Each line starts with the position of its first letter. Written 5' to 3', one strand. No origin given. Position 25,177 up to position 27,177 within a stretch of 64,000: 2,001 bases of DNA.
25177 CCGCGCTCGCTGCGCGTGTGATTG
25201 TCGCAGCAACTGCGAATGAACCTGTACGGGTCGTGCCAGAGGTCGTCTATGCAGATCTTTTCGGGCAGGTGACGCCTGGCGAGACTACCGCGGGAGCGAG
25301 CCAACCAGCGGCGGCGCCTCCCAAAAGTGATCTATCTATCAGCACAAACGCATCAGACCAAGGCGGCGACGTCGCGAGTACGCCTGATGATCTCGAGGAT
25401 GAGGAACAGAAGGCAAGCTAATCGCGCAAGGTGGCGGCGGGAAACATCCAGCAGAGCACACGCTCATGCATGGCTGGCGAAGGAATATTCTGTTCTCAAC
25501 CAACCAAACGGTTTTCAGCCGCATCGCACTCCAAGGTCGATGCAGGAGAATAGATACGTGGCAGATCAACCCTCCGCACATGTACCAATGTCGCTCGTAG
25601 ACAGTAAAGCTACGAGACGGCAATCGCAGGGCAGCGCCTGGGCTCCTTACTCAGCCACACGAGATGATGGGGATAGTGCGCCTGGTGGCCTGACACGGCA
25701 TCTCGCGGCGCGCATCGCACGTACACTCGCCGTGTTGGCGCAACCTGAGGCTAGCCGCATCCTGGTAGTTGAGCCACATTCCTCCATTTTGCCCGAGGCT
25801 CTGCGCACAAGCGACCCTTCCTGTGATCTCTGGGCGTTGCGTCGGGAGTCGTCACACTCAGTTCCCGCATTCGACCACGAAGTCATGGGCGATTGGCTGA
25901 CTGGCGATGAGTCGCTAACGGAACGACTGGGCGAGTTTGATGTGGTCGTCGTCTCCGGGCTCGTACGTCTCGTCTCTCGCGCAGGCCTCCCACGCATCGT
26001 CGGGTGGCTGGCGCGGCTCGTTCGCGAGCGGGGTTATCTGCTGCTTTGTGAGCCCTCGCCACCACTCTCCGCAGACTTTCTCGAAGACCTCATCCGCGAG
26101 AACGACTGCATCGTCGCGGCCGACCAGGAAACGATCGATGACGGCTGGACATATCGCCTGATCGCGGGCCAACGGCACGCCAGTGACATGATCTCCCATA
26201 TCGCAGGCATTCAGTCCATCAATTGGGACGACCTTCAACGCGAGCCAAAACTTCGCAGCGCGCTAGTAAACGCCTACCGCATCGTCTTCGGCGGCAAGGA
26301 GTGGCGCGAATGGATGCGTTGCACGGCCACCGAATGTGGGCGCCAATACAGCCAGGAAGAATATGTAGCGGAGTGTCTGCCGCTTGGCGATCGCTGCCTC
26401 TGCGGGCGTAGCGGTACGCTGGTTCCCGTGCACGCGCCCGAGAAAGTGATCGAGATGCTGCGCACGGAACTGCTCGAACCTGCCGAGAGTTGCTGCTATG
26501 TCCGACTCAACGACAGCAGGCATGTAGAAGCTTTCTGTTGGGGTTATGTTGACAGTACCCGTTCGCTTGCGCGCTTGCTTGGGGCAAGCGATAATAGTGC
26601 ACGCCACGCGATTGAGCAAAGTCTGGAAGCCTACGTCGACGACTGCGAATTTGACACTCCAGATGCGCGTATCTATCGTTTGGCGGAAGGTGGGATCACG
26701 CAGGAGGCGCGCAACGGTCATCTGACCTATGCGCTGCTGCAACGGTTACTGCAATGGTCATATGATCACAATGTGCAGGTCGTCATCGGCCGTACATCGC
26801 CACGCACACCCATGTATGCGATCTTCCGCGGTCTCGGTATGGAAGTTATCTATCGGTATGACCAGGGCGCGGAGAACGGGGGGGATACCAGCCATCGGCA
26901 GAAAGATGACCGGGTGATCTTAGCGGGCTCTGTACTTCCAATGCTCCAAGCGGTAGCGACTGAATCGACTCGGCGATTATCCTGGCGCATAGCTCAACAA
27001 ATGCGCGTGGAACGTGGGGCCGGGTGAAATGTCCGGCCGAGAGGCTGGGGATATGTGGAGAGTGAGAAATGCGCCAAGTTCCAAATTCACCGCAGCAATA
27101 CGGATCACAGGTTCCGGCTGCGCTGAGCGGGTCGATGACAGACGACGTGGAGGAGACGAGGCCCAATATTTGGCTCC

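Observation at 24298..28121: AT-rich three-gene operon: a one-cysteine E1/ThiF-like adenylyltransferase, a degenerate-MTase / Cys-cluster / GNAT-like fusion and a HAMP-like membrane protein, with no known E1 partner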

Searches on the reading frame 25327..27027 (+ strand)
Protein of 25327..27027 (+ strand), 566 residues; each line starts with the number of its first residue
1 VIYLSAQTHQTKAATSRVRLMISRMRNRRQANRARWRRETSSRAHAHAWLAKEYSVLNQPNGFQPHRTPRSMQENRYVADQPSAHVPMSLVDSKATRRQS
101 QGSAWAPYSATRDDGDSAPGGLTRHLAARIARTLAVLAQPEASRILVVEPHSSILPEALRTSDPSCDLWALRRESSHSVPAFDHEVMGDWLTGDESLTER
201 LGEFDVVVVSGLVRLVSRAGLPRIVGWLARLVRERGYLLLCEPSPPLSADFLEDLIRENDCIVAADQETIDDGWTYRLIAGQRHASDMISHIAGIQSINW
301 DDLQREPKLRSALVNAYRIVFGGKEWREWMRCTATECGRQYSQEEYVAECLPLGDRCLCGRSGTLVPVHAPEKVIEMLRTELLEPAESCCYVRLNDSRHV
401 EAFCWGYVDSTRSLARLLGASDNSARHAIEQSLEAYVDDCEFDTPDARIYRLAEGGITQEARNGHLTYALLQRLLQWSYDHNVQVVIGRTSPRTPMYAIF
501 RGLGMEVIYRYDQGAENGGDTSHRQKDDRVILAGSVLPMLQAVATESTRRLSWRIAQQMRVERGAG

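Call 3: search_protein_families(library=pfam, proteins=[window:25327-27027:+], max_evalue=1)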
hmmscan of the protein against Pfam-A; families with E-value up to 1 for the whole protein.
window:25327-27027:+ (566 aa): 1 family
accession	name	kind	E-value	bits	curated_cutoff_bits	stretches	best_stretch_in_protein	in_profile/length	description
PF13489.12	Methyltransf_23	-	0.13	12.4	27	1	195-258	73-131/164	Methyltransferase domain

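Call 4: search_protein_families(library=ncbifam, proteins=[window:25327-27027:+], max_evalue=1)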
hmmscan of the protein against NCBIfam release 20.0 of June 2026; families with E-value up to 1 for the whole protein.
window:25327-27027:+ (566 aa): 0 families

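Call 6: find_homologous_proteins(query=window:25540-27027:+, max_evalue=0.001)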
Query window:25540-27027:+ (495 aa): 1 proteins with E <= 0.001 among 8000 candidates.
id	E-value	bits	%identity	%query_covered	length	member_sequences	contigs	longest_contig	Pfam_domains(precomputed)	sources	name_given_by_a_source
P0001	6.2e-294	993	89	99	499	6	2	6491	-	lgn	-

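Call 8: find_encoding_contigs(protein=P0001, flank=10000)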
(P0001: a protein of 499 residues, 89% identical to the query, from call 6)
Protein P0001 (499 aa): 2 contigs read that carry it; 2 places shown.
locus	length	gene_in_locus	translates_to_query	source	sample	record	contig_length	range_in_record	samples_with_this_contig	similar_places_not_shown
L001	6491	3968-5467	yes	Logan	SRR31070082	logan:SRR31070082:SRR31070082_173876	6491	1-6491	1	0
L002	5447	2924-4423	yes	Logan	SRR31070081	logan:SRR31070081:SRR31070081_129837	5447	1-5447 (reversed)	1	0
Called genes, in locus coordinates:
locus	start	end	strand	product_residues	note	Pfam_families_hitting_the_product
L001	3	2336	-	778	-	?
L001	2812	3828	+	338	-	PF00899:ThiF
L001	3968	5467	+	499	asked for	-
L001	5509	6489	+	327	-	?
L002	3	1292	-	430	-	?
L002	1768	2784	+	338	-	PF00899:ThiF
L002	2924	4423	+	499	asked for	-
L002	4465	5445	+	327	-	?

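Call 10: search_solved_structures(query=window:25540-27027:+, max_evalue=10)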
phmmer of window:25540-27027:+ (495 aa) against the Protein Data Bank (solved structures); distinct sequences matched with E-value up to 10: 2.
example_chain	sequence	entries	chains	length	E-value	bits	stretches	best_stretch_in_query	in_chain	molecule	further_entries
3ksk_A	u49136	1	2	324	0.57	12.1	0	409-441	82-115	Type-2 restriction enzyme PvuII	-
4cvq_A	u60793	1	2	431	1.1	11.2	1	333-380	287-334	GLUTAMATE-PYRUVATE AMINOTRANSFERASE ALAA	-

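Call 19: search_protein_representatives(protein=window:25540-27027:+)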
Query: 495 residues. Proteins with E-value up to 0.001 (for the whole library): 72; up to 1e-10: 27; up to 1e-30: 22. The best 72 are listed.
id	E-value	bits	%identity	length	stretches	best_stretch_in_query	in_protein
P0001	2.0e-294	993.2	91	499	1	8-495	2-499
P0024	1.9e-63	231.5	37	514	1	55-493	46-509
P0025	6.4e-62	226.4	35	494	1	39-493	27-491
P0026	7.5e-62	226.2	34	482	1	41-495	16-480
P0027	1.1e-59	219.0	34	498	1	56-491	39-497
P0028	1.3e-59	218.8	32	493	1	29-493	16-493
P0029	1.4e-58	215.3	34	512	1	49-494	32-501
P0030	5.7e-56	206.8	33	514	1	46-488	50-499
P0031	1.1e-54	202.6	36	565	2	59-447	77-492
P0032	1.3e-53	199.0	39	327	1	187-495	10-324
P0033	9.8e-50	186.2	35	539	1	32-492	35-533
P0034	9.1e-49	183.0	34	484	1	130-483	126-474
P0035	1.2e-48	182.6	45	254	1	225-478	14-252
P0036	3.5e-47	177.8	32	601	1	104-482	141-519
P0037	1.2e-46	176.0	34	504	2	121-489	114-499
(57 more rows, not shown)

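Call 22: predict_structure(protein=window:25540-27027:+)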
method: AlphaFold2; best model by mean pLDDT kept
length: 495 residues; sequences in the alignment: 1
mean_pLDDT: 40.3   pTM: 0.31
mean pLDDT of the five models: 40.3, 33.7, 31.6, 31.5, 31.3
residues with pLDDT >= 90: 0; 70-90: 0; 50-70: 105; < 50: 390
segments of 3 or more residues with pLDDT < 50: 1-72, 78-116, 142-149, 172-174, 188-191, 193-203, 214-227, 248-286, 288-296, 311-401, 407-430, 432-495
pLDDT, mean of each block of 10 residues (from residue 1): 30 25 26 25 30 42 40 49 35 38 35 49 56 54 46 55 55 51 52 43 50 47 43 50 50 41 40 44 46 48 57 35 30 32 34 35 30 27 31 38 48 40 36 39 35 32 38 36 35 29
secondary structure, 60 per line:
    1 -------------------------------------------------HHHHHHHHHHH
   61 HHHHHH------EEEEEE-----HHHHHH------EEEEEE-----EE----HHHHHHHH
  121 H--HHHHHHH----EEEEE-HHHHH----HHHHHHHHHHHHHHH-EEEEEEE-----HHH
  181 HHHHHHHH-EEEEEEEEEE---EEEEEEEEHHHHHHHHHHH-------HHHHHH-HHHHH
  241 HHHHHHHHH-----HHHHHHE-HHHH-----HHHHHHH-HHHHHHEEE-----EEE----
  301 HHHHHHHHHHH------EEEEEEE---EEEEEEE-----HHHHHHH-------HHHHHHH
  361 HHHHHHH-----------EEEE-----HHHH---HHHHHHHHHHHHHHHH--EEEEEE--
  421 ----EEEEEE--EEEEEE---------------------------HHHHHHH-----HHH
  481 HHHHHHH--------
elements in order: H50-66 E73-78 H84-89 E96-101 H113-121 H124-130 E135-139 H141-145 H150-164 E166-172 H178-188 E190-199 E203-210 H211-221 H229-234 H236-249 H255-260 H263-266 H272-278 H280-285 E286-288 E294-296 H301-311 E318-324 E328-334 H340-346 H354-367 E379-382 H388-391 H395-410 E413-418 E425-430 E433-438 H466-472 H478-487

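Call 25: search_protein_families(library=pfam, alignment_id=A2, max_evalue=0.01)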
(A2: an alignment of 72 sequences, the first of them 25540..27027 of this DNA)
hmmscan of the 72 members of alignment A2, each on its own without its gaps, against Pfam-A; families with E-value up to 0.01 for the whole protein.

A. member 1, window:25540-27027:+ (495 aa): 0 families

B. families by the number of members that match (of 72 scanned): 17 families
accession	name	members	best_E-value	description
PF00583.31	Acetyltransf_1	16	5e-09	Acetyltransferase (GNAT) family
PF13508.13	Acetyltransf_7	14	2.3e-06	Acetyltransferase (GNAT) domain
PF13673.13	Acetyltransf_10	7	0.00083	Acetyltransferase (GNAT) domain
PF14542.12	Acetyltransf_CG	5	0.00043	GCN5-related N-acetyl-transferase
PF13527.13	Acetyltransf_9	3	0.00035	Acetyltransferase (GNAT) domain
PF13489.12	Methyltransf_23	3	0.00076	Methyltransferase domain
PF08242.18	Methyltransf_12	2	0.00022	Methyltransferase domain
PF13248.11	Zn_ribbon_3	2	0.0023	zinc-ribbon domain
PF09723.15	Zn_ribbon_8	1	0.00078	Zinc ribbon domain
PF22912.2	zf-DPOE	1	0.00097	Zinc finger domain of DNA polymerase-epsilon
PF11781.13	Zn_ribbon_RRN7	1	0.002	Zinc-finger of RNA-polymerase I-specific TFIIB, Rrn7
PF09346.15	SMI1_KNR4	1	0.0023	SMI1 / KNR4 family (SUKH-1)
PF20922.3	Anamorsin_N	1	0.0035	Anamorsin, N-terminal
PF14205.11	Cys_rich_KTR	1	0.0066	Cysteine-rich KTR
PF07754.17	HVO_2753_ZBP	1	0.0076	Small zinc finger protein HVO_2753-like, Zn-binding pocket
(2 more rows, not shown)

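Call 28: find_related_loci(query=A3, collection=genome_contigs, flank=6000)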
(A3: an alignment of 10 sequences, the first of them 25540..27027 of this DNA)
Query A3 (495 aa) in genome_contigs; peptide patterns used: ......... (x = any residue, [..] = any of these).
6 stretches matched a pattern; 6 encode a relative of the query (tblastn E <= 1e-3); 6 distinct loci.
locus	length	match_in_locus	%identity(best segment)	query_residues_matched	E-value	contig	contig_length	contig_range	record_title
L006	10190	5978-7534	30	11-492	1e-57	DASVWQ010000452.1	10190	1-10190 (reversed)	MAG TPA_asm: Ktedonobacterales bacterium isolate SMAG_U2552 k141_1033408, whole genome shotgun sequence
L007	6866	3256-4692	31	55-492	4e-56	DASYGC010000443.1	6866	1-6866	MAG TPA_asm: Ktedonobacterales bacterium isolate SMAG_U4203 k141_1571266, whole genome shotgun sequence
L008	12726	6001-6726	41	225-478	4e-54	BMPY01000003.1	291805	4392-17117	Microbispora rosea subsp. aerata JCM 3076 DNA, sequence003, whole genome shotgun sequence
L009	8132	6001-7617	29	5-493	1e-54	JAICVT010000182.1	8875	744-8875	MAG: Ktedonobacterales bacterium isolate LS_FP_2_bin.8 k141_1340510_length_8875_cov_19.9084, whole genome shotgun sequen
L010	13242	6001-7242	34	110-492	4e-57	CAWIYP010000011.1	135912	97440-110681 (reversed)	MAG: uncultured Chloroflexia bacterium isolate MFD05942.bin.2.246 genome assembly, contig: contig_19819, whole genome sh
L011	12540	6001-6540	23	240-440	1e-7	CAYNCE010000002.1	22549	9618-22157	MAG TPA_asm: uncultured Gammaproteobacteria bacterium isolate SRP256446_co1_34 genome assembly, contig: NODE_643_length_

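Call 34: search_protein_families(library=pfam, proteins=[L006:4112-5077:+, L006:4319-5689:-, L010:4172-5149:+, L010:4157-4966:-], max_evalue=0.01)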
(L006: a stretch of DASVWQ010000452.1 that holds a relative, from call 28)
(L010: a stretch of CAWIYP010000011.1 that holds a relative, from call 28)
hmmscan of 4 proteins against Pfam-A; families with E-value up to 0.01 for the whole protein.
L006:4112-5077:+ (321 aa): 0 families

L006:4319-5689:- (456 aa): 12 families
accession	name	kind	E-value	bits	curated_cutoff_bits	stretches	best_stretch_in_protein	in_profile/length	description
PF13847.12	Methyltransf_31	-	4.2e-23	82.1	27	1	225-333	3-113/145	Methyltransferase domain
PF08241.18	Methyltransf_11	-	1.2e-22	80.8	21.2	1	230-329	1-95/95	Methyltransferase domain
PF13649.12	Methyltransf_25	-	5.1e-22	78.8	27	1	229-325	1-97/97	Methyltransferase domain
PF13489.12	Methyltransf_23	-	2e-17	63.9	27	1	223-385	20-162/164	Methyltransferase domain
PF01209.24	Ubie_methyltran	-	5.7e-17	62.3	20.1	1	213-337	35-159/233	ubiE/COQ5 methyltransferase family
PF08242.18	Methyltransf_12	-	4.7e-16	59.8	30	1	230-327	1-98/98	Methyltransferase domain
PF01135.25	PCMT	-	7.9e-09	36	20.3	1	205-287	57-135/210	Protein-L-isoaspartate(D-aspartate) O-methyltransferase (PCMT)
PF13679.12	Methyltransf_32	-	0.00015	22.2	27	1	215-287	15-91/143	Methyltransferase domain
PF02353.26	CMAS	-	0.00042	20.2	27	1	215-289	52-125/273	Mycolic acid cyclopropane synthetase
PF08003.17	Methyltransf_9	-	0.00054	19.5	23.8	1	223-329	113-217/315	Protein of unknown function (DUF1698)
PF05175.20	MTS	-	0.001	19.2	23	1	221-287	27-92/170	Methyltransferase small domain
PF00891.24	Methyltransf_2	-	0.0013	18.5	22.3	1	202-331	41-166/210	O-methyltransferase domain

L010:4172-5149:+ (325 aa): 0 families

L010:4157-4966:- (269 aa): 11 families
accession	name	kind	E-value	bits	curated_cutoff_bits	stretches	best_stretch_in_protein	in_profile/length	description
PF08241.18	Methyltransf_11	-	1.3e-22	80.7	21.2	1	43-142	1-95/95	Methyltransferase domain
PF13649.12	Methyltransf_25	-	1.9e-21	77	27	1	43-137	2-96/97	Methyltransferase domain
PF13847.12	Methyltransf_31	-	3.7e-21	75.8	27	1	37-146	2-113/145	Methyltransferase domain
PF01209.24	Ubie_methyltran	-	1.3e-18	67.7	20.1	1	25-150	34-159/233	ubiE/COQ5 methyltransferase family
PF13489.12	Methyltransf_23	-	4.6e-15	56.2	27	1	34-199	17-163/164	Methyltransferase domain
PF08242.18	Methyltransf_12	-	2.9e-14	54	30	1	43-140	1-98/98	Methyltransferase domain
PF01135.25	PCMT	-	2.2e-09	37.8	20.3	1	20-99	56-134/210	Protein-L-isoaspartate(D-aspartate) O-methyltransferase (PCMT)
PF02353.26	CMAS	-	0.00022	21.1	27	1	26-86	50-108/273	Mycolic acid cyclopropane synthetase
PF02390.23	Methyltransf_4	-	0.00046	20.1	24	1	42-100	5-62/173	Putative methyltransferase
PF08003.17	Methyltransf_9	-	0.0015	18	23.8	1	26-142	104-217/315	Protein of unknown function (DUF1698)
PF05175.20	MTS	-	0.007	16.5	23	0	34-100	27-92/170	Methyltransferase small domain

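Call 36: predict_structure(alignment_id=A2)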
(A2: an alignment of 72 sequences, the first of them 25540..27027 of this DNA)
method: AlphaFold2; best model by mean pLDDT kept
length: 495 residues; sequences in the alignment: 72
mean_pLDDT: 89.4   pTM: 0.88
mean pLDDT of the five models: 89.4, 88.8, 88.7, 88.4, 88.1
residues with pLDDT >= 90: 409; 70-90: 30; 50-70: 13; < 50: 43
segments of 3 or more residues with pLDDT < 50: 1-43
pLDDT, mean of each block of 10 residues (from residue 1): 34 36 39 41 60 95 93 96 94 95 89 96 95 97 95 97 97 92 95 96 95 94 96 98 98 96 95 97 95 96 98 97 97 98 94 94 94 86 97 97 97 97 96 97 75 85 98 96 96 83
secondary structure, 60 per line:
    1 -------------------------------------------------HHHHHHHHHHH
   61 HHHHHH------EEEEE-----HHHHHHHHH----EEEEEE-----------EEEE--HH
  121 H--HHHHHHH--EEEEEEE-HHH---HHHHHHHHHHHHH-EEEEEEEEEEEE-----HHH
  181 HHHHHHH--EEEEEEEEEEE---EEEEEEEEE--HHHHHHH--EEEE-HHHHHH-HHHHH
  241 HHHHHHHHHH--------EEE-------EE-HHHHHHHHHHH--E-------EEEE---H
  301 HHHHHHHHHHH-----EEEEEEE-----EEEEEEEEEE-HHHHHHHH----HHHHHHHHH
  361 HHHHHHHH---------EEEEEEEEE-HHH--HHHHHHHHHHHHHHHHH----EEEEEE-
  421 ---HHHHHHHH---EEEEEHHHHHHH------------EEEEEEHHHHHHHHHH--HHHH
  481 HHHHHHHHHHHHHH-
elements in order: H50-66 E73-77 H83-91 E96-101 E113-116 H124-130 E133-139 H147-159 E161-172 H178-187 E190-200 E204-212 H215-221 E224-227 H229-234 H236-250 E259-261 H272-282 E293-296 H300-311 E317-323 E329-338 H340-347 H352-368 E378-386 H393-409 E414-419 H424-431 E435-439 H440-446 E459-464 H465-474 H477-494

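Call 39: fold_search(model_id=the predicted structure, library=pdb)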
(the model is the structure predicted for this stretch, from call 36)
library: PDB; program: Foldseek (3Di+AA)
matches with E <= 10: 1888; with E <= 0.001: 493
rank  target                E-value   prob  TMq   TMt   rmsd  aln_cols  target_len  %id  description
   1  8bgz_A                4.4e-07  1.00  0.24  0.35   5.5       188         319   17  O-Methyltransferase Plu4890 (mutant H229N) in complex with SAH and AQ-256 (released 2023-03-08)
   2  9fd3                  4.9e-07  1.00  0.27  0.58   4.0       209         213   13  CysG(N-16)-D190N mutant in complex with SAH from Kitasatospora cystarginea (released 2024-08-21)
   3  4qtt_D                5.4e-07  1.00  0.24  0.58   4.8       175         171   19  Structure of S. cerevisiae Bud23-Trm112 complex involved in formation of m7G1575 on 18S rRNA (apo-form) (released 2014-12-24)
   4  3mcz_B                8.0e-07  1.00  0.24  0.35   5.6       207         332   16  The Structure of an O-methyltransferase family protein from Burkholderia thailandensis. (released 2010-05-26)
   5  8bid_A                8.0e-07  1.00  0.24  0.35   5.4       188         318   15  O-Methyltransferase Plu4890 (mutant H229N) in complex with SAH and AQ-270a (released 2023-03-08)
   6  4qtu_D                1.2e-06  1.00  0.25  0.58   4.5       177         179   16  Structure of S. cerevisiae Bud23-Trm112 complex involved in formation of m7G1575 on 18S rRNA (SAM bound form) (released 2014-12-24)
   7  8bii_A                1.2e-06  1.00  0.25  0.38   4.8       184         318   12  O-Methyltransferase Plu4895 (mutant H229N) in complex with SAH (released 2023-03-08)
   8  9fcy_B                1.3e-06  1.00  0.26  0.57   4.2       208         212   13  CysG(N-16)-R21K mutant in complex with SAH from Kitasatospora cystarginea (released 2024-08-21)
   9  8bgt_A                1.4e-06  1.00  0.24  0.35   5.4       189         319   15  O-Methyltransferase Plu4890 in complex with SAM (released 2023-03-08)
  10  9fcs_A                1.6e-06  1.00  0.26  0.56   4.2       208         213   14  CysG(N-16)-H122N mutant in complex with SAH from Kitasatospora cystarginea (released 2024-08-21)
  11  8big_G                1.6e-06  1.00  0.25  0.37   5.0       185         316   13  O-Methyltransferase Plu4895 in complex with SAH (released 2023-03-08)
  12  7owb                  1.8e-06  1.00  0.24  0.35   8.4       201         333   12  Chimeric carminomycin-4-O-methyltransferase (DnrK) with a region from 10-hydroxylase CalMB (released 2022-07-13)
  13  2b3t_A                2.1e-06  1.00  0.24  0.41   5.0       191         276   16  Structure of complex between E. coli translation termination factor RF1 and the PrmC methyltransferase (released 2006-01-24)
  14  8x8i_D                2.1e-06  1.00  0.25  0.48  15.2       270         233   11  The structure of AbBioc in complex with SAM cofactor (released 2024-11-13)
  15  8bii_G                2.3e-06  1.00  0.25  0.37   5.1       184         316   13  O-Methyltransferase Plu4895 (mutant H229N) in complex with SAH (released 2023-03-08)
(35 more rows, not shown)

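Call 42: search_solved_structures(query=A2, max_evalue=1, show_alignments=2)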
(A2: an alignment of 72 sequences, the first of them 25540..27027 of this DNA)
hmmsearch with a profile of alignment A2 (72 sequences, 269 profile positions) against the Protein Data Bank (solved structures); distinct sequences matched with E-value up to 1: 91 (the best 60 are shown).
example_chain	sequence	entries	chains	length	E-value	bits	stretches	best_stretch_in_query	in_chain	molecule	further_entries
1vkc_A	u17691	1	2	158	3.2e-08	36.7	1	158-218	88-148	putative acetyl transferase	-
7l1k_A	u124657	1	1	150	3.7e-05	26.7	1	161-217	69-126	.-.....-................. 30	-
1mk4_A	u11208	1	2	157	0.00015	24.7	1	157-236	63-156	Hypothetical protein yqjY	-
4e2a_A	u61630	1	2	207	0.00016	24.6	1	77-131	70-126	Putative acetyltransferase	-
1s3z_A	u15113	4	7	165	0.00023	24.1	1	156-221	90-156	aminoglycoside 6'-N-acetyltransferase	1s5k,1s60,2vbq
5kga_A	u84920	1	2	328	0.00025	23.9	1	167-204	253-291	Predicted acetyltransferase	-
5kf1_A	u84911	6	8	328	0.00035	23.5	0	167-204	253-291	Predicted acetyltransferase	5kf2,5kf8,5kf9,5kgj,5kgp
5kgh_A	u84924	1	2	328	0.00041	23.3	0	167-204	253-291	Predicted acetyltransferase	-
3pp9_A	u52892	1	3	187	0.00058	22.8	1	160-217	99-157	Putative streptothricin acetyltransferase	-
2eui_A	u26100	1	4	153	0.0012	21.8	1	160-219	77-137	Probable acetyltransferase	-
1u6m_A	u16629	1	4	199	0.0013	21.7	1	108-221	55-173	acetyltransferase, GNAT family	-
2bei_A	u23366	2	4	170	0.0013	21.6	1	158-224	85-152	Diamine acetyltransferase 2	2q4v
3f8k_A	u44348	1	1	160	0.0019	21.1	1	167-219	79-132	Protein acetyltransferase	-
6yga_A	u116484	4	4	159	0.003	20.4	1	163-220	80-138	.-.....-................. 30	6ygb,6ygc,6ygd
3jvn_A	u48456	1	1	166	0.0033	20.3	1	164-200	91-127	Acetyltransferase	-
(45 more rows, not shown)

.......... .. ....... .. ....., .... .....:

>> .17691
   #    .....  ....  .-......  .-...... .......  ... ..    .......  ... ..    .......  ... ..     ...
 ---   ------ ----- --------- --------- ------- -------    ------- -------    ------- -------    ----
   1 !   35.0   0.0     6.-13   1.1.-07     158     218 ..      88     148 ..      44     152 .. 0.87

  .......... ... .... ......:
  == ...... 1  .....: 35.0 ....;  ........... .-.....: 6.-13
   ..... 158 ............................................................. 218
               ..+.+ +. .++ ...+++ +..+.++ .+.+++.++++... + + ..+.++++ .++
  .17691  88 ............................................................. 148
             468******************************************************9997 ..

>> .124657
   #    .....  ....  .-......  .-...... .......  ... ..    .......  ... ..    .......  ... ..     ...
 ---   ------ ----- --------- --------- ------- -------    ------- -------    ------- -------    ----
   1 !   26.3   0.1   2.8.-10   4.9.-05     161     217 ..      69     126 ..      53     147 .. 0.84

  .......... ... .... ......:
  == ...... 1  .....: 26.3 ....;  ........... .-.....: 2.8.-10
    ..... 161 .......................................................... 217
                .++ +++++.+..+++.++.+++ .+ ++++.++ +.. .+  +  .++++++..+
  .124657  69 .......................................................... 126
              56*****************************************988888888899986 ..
